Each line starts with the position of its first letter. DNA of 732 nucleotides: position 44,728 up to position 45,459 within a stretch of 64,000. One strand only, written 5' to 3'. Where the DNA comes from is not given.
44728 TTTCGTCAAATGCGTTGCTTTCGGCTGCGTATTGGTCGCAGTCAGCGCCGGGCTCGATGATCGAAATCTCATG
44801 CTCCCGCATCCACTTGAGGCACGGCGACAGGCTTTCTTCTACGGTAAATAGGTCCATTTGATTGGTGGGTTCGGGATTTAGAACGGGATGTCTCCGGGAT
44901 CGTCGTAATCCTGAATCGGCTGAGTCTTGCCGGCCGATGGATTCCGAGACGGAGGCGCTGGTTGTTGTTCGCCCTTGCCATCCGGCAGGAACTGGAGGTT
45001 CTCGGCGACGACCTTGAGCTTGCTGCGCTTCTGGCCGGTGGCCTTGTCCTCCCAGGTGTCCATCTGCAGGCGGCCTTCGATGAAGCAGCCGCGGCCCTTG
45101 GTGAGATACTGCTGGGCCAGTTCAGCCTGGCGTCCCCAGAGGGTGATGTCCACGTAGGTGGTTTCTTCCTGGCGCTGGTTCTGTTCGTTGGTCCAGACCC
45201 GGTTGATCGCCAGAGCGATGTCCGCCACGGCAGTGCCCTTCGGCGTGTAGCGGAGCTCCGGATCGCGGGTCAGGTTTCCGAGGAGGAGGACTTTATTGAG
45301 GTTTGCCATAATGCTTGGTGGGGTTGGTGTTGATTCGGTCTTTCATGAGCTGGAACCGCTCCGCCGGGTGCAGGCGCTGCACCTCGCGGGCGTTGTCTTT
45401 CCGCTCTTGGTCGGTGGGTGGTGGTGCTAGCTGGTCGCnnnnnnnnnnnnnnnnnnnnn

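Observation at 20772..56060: Host-LexA-wired induction circuit: three SOS boxes, two paralogous RHH-like proteins and a non-cleavable repressor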

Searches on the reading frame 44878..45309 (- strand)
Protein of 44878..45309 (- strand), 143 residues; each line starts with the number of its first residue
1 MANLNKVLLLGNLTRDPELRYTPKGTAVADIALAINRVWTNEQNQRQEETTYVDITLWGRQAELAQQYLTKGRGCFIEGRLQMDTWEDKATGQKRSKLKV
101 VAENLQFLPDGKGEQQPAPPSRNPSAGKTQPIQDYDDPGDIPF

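Call 45: search_protein_families(library=phrogs, proteins=[window:44878-45309:-], max_evalue=0.001)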
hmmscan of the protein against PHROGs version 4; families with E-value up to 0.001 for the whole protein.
window:44878-45309:- (143 aa): 4 families
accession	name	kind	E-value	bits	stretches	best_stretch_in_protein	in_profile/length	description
phrog_44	-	DNA, RNA and nucleotide metabolism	8.1e-47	161.2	1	1-143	84-228/271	single strand DNA binding protein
phrog_25370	-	unknown function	4.8e-13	49.6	1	4-50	2-48/48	-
phrog_12631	-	DNA, RNA and nucleotide metabolism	5.1e-06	27.6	1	4-35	30-61/78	single strand DNA binding protein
phrog_26861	-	unknown function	0.00016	22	1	5-90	135-212/242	-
